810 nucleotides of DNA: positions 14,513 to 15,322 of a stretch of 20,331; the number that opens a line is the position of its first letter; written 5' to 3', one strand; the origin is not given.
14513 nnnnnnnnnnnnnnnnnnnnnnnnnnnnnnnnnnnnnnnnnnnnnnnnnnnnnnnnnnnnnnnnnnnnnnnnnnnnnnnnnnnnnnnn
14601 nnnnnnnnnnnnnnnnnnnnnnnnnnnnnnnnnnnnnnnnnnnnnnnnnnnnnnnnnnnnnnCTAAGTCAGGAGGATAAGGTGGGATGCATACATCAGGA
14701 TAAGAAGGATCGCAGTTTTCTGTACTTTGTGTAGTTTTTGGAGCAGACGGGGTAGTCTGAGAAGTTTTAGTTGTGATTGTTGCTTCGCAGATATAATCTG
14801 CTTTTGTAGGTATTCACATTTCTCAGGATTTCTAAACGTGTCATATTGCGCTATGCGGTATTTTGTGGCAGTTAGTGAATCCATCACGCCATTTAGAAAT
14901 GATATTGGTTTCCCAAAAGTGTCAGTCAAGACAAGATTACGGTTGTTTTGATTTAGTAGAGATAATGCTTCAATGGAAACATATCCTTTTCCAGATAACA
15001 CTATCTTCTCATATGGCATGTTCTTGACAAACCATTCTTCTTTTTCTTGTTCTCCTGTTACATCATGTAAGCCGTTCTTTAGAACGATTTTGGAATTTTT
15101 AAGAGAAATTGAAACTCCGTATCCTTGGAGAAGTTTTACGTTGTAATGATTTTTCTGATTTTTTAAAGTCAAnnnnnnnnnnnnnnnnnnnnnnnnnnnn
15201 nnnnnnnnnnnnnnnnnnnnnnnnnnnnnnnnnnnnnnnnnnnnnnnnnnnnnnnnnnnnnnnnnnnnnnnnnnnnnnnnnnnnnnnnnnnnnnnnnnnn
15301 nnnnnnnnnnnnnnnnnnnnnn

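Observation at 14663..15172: Truncated solo Cas1 (casposase-like) gene directly downstream of the aEF-2 3' end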

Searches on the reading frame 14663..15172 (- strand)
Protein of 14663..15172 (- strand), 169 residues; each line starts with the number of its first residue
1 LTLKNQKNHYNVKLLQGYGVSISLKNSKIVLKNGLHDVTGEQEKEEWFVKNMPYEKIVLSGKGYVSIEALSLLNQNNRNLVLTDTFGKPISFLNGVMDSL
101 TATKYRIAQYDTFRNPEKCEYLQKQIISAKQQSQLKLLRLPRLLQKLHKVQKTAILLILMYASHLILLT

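Call 3: search_protein_families(library=pfam, proteins=[window:14663-15172:-], max_evalue=1)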
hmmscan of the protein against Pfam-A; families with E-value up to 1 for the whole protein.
window:14663-15172:- (169 aa): 1 family
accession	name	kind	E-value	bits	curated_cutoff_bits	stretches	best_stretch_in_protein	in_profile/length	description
PF01867.21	Cas_Cas1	-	3.2e-10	40.1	22.3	1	16-140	4-119/283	CRISPR associated protein Cas1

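Call 4: search_protein_families(library=ncbifam, proteins=[window:14663-15172:-], max_evalue=1)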
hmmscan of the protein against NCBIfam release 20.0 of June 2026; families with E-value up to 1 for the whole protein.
window:14663-15172:- (169 aa): 6 families
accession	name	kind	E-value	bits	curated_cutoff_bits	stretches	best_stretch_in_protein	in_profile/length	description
TIGR00287.1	cas1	equivalog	8.9e-09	34.9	71.7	1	27-140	9-121/327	CRISPR-associated endonuclease Cas1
NF049935.1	cas4g_cas1g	exception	1.7e-05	23.5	560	1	22-139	219-333/546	CRISPR-associated endonuclease Cas4g/Cas1g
TIGR03983.1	cas1_MYXAN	equivalog_domain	7.9e-05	21.8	358.05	1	38-143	32-134/347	type I-MYXAN CRISPR-associated endonuclease Cas1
TIGR03640.1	cas1_DVULG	exception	0.00046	19.5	385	1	52-139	37-122/340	type I-C CRISPR-associated endonuclease Cas1c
TIGR03639.1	cas1_NMENI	exception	0.0038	16.6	120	1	21-142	11-122/278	type II CRISPR-associated endonuclease Cas1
NF005047.0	PRK06460.1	equivalog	0.0088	15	501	1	59-119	67-126/376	hypothetical protein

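Call 10: find_homologous_proteins(query=window:14663-15172:-)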
Query window:14663-15172:- (169 aa): 227 proteins with E <= 0.001 among 351 candidates; the best 120 are listed.
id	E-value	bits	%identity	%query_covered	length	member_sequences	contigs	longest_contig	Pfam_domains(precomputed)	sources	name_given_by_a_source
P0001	8.6e-103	358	100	100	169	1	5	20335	PF01867.22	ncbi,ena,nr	ncbi:MAG: CRISPR-associated endonuclease Cas1 [Nitrosopumilus sp.]|nr:CRISPR-associated endonuclease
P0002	4.8e-67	242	78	83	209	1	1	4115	PF01867.22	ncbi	-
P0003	2.2e-66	240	77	83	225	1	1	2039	PF01867.22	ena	-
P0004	1.9e-65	237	76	83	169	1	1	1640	PF01867.22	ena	-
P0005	7.0e-64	232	74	83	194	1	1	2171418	PF01867.22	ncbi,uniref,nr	ncbi:CRISPR-associated endonuclease Cas1 [Nitrosopumilus ureiphilus]|uniref:CRISPR-associated endonu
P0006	1.2e-61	225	64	90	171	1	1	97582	PF01867.22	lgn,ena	-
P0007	1.5e-61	225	73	82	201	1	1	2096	PF01867.22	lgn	-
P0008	3.2e-61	223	70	82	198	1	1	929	PF01867.22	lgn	-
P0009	2.2e-60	221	73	82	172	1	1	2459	PF01867.22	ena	-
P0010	2.4e-60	221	75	83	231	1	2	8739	PF01867.22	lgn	-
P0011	2.6e-60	220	74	83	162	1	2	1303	PF01867.22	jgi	-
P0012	2.6e-60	220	70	82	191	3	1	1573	PF01867.22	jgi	-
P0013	3.0e-60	220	74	83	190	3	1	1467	PF01867.22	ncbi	-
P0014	4.2e-60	220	71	83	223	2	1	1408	PF01867.22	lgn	-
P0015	1.8e-59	218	74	83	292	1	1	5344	PF01867.22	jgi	-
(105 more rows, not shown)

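Call 22: find_related_loci(query=A1, collection=genome_contigs, flank=10000)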
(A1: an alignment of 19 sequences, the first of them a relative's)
Query A1 (293 aa) in genome_contigs; peptide patterns used: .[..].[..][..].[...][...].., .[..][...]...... (x = any residue, [..] = any of these).
98 stretches matched a pattern; 90 encode a relative of the query (tblastn E <= 1e-3); the best 80 are kept; 78 distinct loci.
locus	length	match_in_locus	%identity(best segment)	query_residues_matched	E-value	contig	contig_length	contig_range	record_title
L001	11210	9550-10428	84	1-293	7e-174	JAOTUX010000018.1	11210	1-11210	MAG: Nitrosopumilus sp. isolate 13_May_SF_Bin26 13_May_SF_Bin26_scaffold_4936_c1, whole genome shotgun sequence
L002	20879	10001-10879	76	1-293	1e-157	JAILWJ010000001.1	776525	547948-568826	MAG: Nitrosarchaeum sp. isolate ECS25A1 ECS25A1_1, whole genome shotgun sequence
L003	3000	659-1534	76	1-292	2e-165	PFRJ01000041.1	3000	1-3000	MAG: Nitrosopumilales archaeon CG_4_9_14_0_2_um_filter_34_16 CG_4_9_14_0.2_um_filter_scaffold_20048_c, whole genome shot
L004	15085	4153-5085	66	1-293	1e-136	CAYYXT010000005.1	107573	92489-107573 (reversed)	MAG TPA_asm: uncultured Nitrosopumilaceae archaeon isolate SRP136066_co1_402 genome assembly, contig: NODE_95_length_107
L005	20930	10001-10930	64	1-293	5e-134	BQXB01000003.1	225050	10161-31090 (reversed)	Nitrosarchaeum sp. LAS73 DNA, sequence3, whole genome shotgun sequence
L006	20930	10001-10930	63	1-293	3e-132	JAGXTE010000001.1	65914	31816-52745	MAG: Nitrosarchaeum sp. isolate CROMO_BS_83_3_0 c_000000001303, whole genome shotgun sequence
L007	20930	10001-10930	62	1-293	4e-131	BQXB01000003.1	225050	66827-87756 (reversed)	Nitrosarchaeum sp. LAS73 DNA, sequence3, whole genome shotgun sequence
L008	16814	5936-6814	66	1-293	2e-130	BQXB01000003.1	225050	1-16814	Nitrosarchaeum sp. LAS73 DNA, sequence3, whole genome shotgun sequence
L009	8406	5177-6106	64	1-293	1e-129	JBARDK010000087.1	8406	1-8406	MAG: Nitrosotalea sp. isolate MFD06347_ilm_asm_bin24 k127_68833, whole genome shotgun sequence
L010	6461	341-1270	62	1-293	4e-128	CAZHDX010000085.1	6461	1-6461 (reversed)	MAG TPA_asm: uncultured Nitrosopumilaceae archaeon isolate SRP273308_co1_125 genome assembly, contig: NODE_21031_length_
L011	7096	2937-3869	62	1-293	2e-126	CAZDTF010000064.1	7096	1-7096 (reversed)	MAG TPA_asm: uncultured Nitrosopumilaceae archaeon isolate SRP273308_co1_237 genome assembly, contig: NODE_17727_length_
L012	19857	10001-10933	61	1-293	2e-126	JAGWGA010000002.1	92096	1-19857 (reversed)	MAG: Thaumarchaeota archaeon isolate REEA23 REEA23_2_length_92096_cov_4.598987, whole genome shotgun sequence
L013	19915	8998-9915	62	1-293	2e-124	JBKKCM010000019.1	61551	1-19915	MAG: Nitrosarchaeum sp. isolate swi_bin.49 k127_12493674, whole genome shotgun sequence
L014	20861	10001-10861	65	6-292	3e-124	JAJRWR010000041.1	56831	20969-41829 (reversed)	MAG: archaeon isolate Dive96_bin2.279 k141_5236663, whole genome shotgun sequence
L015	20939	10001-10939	60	1-293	1e-119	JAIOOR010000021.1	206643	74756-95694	MAG: Nitrosarchaeum sp. isolate LakeFargette_0920_ALND_MAG_33_41 LacPavin_0920_ALND_scaffold_721642, whole genome shotgu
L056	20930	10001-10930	38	1-292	6e-58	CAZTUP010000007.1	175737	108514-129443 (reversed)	MAG TPA_asm: uncultured Candidatus Nitrosotenuis sp. isolate binchicken_co200_76 genome assembly, contig: k141_460391, w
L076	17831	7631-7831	60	1-66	2e-22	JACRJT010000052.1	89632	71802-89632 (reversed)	MAG: Thaumarchaeota archaeon isolate NC_groundwater_1836_Pr3_B-0.1um_40_14 SR-2_scaffold_141_4009888, whole genome shotg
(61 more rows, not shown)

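Call 31: search_protein_families(library=pfam, proteins=[L004:9440-11257:+, L004:11299-12318:+, L004:6001-7557:+, L004:5271-5933:+, L004:7926-8483:-, L004:4153-5226:+, L015:11824-15117:-, L015:15163-17043:-, L015:11087-11827:+, L004:12498-13211:+], max_evalue=0.01)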
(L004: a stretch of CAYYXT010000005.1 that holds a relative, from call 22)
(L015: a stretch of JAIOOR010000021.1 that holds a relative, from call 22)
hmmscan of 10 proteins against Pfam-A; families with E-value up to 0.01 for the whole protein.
L004:9440-11257:+ (605 aa): 1 family
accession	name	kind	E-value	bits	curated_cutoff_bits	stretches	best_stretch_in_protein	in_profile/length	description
PF03175.18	DNA_pol_B_2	-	1.1e-19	71.1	25.8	1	138-427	83-394/468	DNA polymerase type B, organellar and viral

L004:11299-12318:+ (339 aa): 3 families
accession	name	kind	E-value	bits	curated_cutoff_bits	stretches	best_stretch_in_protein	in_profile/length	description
PF13676.11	TIR_2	-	1.1e-07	32.8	28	1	5-83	1-77/122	TIR domain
PF10137.14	CAP12-PCTIR_TIR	-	0.00016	22.1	24.7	1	4-72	1-67/119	CAP12/Pycsar effector protein, TIR domain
PF05014.21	Nuc_deoxyrib_tr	-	0.0061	17.1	28.8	0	39-87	45-92/117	Nucleoside 2-deoxyribosyltransferase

L004:6001-7557:+ (518 aa): 49 families (the best 25 are shown)
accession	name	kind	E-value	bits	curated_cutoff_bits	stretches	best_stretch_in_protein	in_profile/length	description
PF00515.34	TPR_1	-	2.5e-165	530.7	27.8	15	315-347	2-34/34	Tetratricopeptide repeat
PF07719.23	TPR_2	-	1.7e-129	411.9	27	15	315-347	2-34/34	Tetratricopeptide repeat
PF13181.12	TPR_8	-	3.2e-125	398.2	25.7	15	315-347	2-34/34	Tetratricopeptide repeat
PF13414.12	TPR_11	-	2.9e-123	401.8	26.8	13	321-362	1-42/42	TPR repeat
PF13431.12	TPR_17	-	7.2e-112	357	24.4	13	166-198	1-33/34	Tetratricopeptide repeat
PF13432.12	TPR_16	-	1.8e-77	255.7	32.7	10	286-347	3-64/65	Tetratricopeptide repeat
PF13424.12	TPR_12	-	8.1e-76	250.7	30.1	7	143-207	2-74/77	Tetratricopeptide repeat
PF13428.12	TPR_14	-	6.8e-66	212.2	23.5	5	189-219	12-42/44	Tetratricopeptide repeat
PF13371.12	TPR_9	-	4.5e-56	187.2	35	9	124-180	9-65/73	Tetratricopeptide repeat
PF01239.28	PPTA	-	1.6e-51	169.2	29.5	2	467-497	1-31/32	Protein prenyltransferase alpha subunit repeat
PF13374.12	TPR_10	-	3.1e-47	157.7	27.5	2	178-207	2-31/42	Tetratricopeptide repeat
PF14559.12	TPR_19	-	1.2e-46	157.4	25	5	192-249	5-62/68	Tetratricopeptide repeat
PF13176.12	TPR_7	-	1.7e-44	146.6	27.9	0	180-212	1-33/36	Tetratricopeptide repeat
PF13174.12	TPR_6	-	7.3e-41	136.5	26.3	0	316-346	2-32/33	Tetratricopeptide repeat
PF12895.13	ANAPC3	-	7.6e-29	100.3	27.2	4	295-373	4-81/82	Anaphase-promoting complex, cyclosome, subunit 3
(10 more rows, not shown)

L004:5271-5933:+ (220 aa): 3 families
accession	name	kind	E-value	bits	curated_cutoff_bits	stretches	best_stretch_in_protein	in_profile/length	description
PF15956.11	DUF4760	-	1.1e-16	61.7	25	1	56-194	3-140/141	Domain of unknown function (DUF4760)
PF18169.6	SLATT_6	-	0.0048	16.9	27.1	1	32-118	43-124/176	SMODS and SLOG-associating 2TM effector domain 6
PF16079.10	Phage_holin_5_2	-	0.0074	16.9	29.2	0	22-76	22-75/76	Phage holin family Hol44, in holin superfamily V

L004:7926-8483:- (185 aa): 0 families

L004:4153-5226:+ (357 aa): 1 family
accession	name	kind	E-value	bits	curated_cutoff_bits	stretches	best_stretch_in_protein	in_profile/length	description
PF01867.21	Cas_Cas1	-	6.4e-51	173.6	22.3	1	19-307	7-282/283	CRISPR associated protein Cas1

L015:11824-15117:- (1097 aa): 0 families

L015:15163-17043:- (626 aa): 1 family
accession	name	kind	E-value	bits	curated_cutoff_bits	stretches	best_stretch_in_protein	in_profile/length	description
PF03175.18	DNA_pol_B_2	-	6.9e-22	78.4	25.8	1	86-423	53-392/468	DNA polymerase type B, organellar and viral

L015:11087-11827:+ (246 aa): 0 families

L004:12498-13211:+ (237 aa): 1 family
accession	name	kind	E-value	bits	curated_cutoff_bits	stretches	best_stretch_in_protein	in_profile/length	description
PF00565.23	SNase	-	3.4e-08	34.3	21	1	72-146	1-78/107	Staphylococcal nuclease homologue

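Call 36: find_encoding_contigs(protein=P0005, flank=10000, max_places=2)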
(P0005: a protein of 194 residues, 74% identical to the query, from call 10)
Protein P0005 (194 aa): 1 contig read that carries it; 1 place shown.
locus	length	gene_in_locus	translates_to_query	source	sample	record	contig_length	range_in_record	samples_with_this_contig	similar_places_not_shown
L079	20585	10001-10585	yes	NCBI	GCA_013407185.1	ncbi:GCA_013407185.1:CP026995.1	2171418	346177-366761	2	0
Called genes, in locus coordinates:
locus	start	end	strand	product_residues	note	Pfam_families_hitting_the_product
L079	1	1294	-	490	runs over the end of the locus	PF02789:Peptidase_M17_N, PF00883:Peptidase_M17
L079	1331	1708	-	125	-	-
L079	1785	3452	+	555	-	PF00456:Transketolase_N, PF13292:DXP_synthase_N (weak), PF00676:E1_dh (faint), PF00834:Ribul_P_3_epim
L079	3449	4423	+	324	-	PF02779:Transket_pyr, PF02780:Transketolase_C, PF22613:Transketolase_C_1 (weak)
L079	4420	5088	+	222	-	PF00923:TAL_FSA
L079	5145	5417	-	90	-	-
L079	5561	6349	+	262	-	-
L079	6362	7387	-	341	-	PF01544:CorA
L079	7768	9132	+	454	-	PF00589:Phage_integrase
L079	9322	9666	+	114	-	-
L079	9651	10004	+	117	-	-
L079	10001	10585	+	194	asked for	PF01867:Cas_Cas1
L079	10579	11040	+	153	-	PF01867:Cas_Cas1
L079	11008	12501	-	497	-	-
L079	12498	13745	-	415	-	PF24391:HD-CE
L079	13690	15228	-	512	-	PF03175:DNA_pol_B_2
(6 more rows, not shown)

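Call 37: find_encoding_contigs(protein=P0002, flank=10000, max_places=2)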
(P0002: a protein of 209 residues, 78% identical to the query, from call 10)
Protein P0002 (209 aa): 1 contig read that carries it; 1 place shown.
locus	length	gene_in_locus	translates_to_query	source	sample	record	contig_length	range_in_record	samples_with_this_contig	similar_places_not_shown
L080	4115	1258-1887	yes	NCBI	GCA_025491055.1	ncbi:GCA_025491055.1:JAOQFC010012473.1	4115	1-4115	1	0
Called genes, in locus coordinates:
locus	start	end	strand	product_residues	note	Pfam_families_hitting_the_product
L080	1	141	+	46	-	?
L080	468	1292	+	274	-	PF26505:DUF8168_N, PF26504:DUF8168_C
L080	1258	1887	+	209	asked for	PF01867:Cas_Cas1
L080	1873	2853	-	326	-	PF13424:TPR_12 (weak), PF00515:TPR_1 (weak), PF07719:TPR_2 (weak), PF13432:TPR_16, PF14559:TPR_19 (weak), PF12895:ANAPC3 (weak), PF00515:TPR_1 (weak), PF00515:TPR_1, +15 more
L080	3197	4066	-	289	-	-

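Call 38: find_encoding_contigs(protein=P0001, flank=10000, max_places=6)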
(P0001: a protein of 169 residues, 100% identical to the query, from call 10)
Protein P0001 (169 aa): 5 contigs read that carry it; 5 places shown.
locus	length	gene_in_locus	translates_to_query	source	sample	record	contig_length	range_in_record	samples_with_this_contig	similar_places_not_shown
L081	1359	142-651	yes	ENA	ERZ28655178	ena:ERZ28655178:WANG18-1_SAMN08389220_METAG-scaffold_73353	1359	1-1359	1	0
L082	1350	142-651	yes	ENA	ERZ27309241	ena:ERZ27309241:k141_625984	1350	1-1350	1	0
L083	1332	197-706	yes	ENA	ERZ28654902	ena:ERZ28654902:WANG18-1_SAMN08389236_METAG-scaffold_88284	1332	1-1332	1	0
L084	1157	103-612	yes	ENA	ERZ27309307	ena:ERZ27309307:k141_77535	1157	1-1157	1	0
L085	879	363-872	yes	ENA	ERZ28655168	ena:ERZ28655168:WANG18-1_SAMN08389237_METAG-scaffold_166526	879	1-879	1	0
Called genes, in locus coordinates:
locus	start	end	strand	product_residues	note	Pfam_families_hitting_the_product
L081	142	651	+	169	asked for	PF01867:Cas_Cas1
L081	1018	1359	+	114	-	?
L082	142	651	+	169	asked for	PF01867:Cas_Cas1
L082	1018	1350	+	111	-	?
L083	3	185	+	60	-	?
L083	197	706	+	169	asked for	PF01867:Cas_Cas1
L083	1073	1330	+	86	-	?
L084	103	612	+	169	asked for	PF01867:Cas_Cas1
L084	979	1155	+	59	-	?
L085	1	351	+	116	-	?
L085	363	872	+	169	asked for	PF01867:Cas_Cas1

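Call 44: search_protein_families(library=padloc, proteins=[window:14663-15172:-], max_evalue=0.01)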
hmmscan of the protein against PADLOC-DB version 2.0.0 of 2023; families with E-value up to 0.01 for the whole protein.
window:14663-15172:- (169 aa): 14 families
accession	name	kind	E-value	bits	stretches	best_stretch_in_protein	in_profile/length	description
PDLC01248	Cas1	-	1.1e-11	42.7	1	28-152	10-128/289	"CAS-I,CAS-II,CAS-III,CAS-IV,CAS-V,CAS-VI; acquisition_1"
PDLC01608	Cas1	-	4.1e-11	40.9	1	16-140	4-115/276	"CAS-I,CAS-II,CAS-III,CAS-IV,CAS-V,CAS-VI; acquisition_1"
PDLC00928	Cas1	-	2.3e-09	34.7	1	32-140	14-119/315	Cas1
PDLC00927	Cas1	-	2.4e-09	34.9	1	27-140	9-121/327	CRISPR-associated endonuclease Cas1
PDLC01249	Cas1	-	5.1e-09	34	1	19-139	7-115/246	"CAS-I,CAS-II,CAS-III,CAS-IV,CAS-V,CAS-VI; acquisition_1"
PDLC01449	Cas1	-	2.6e-07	28.1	1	25-139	8-118/285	"CAS-I,CAS-II,CAS-III,CAS-IV,CAS-V,CAS-VI; acquisition_1"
PDLC02067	Cas1b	-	1.1e-06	25.8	1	25-149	214-328/533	-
PDLC00922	Cas1a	-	2.1e-05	21.8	1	38-143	32-134/347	"CRISPR-associated endonuclease Cas1, subtype MYXAN"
PDLC01743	Cas1c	-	5.2e-05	20.6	1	31-139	17-123/337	-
PDLC00923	Cas1c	-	0.00012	19.5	1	52-139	37-122/340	"CRISPR-associated endonuclease Cas1, subtype I-C/DVULG"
PDLC02061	Cas1_II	-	0.00013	19.1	1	56-150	65-158/335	-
PDLC02066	Cas1b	-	0.00015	19.2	1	31-139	14-118/322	-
PDLC02064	Cas1a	-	0.00025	18.8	1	13-139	4-117/277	-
PDLC00926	Cas1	-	0.001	16.6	1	21-142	11-122/278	"CRISPR-associated endonuclease Cas1, subtype II/NMENI"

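Call 48: search_solved_structures(query=window:14663-15172:-, max_evalue=0.01, show_alignments=1)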
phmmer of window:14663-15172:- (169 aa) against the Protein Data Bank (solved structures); distinct sequences matched with E-value up to 0.01: 2.
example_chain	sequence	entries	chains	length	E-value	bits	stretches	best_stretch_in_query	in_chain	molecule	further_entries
6opm_A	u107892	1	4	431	2.4e-06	30.6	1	11-133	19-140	CRISPR-associated endonuclease Cas1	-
4n06_A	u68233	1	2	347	0.0081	19.1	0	31-139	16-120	CRISPR-associated endonuclease Cas1 1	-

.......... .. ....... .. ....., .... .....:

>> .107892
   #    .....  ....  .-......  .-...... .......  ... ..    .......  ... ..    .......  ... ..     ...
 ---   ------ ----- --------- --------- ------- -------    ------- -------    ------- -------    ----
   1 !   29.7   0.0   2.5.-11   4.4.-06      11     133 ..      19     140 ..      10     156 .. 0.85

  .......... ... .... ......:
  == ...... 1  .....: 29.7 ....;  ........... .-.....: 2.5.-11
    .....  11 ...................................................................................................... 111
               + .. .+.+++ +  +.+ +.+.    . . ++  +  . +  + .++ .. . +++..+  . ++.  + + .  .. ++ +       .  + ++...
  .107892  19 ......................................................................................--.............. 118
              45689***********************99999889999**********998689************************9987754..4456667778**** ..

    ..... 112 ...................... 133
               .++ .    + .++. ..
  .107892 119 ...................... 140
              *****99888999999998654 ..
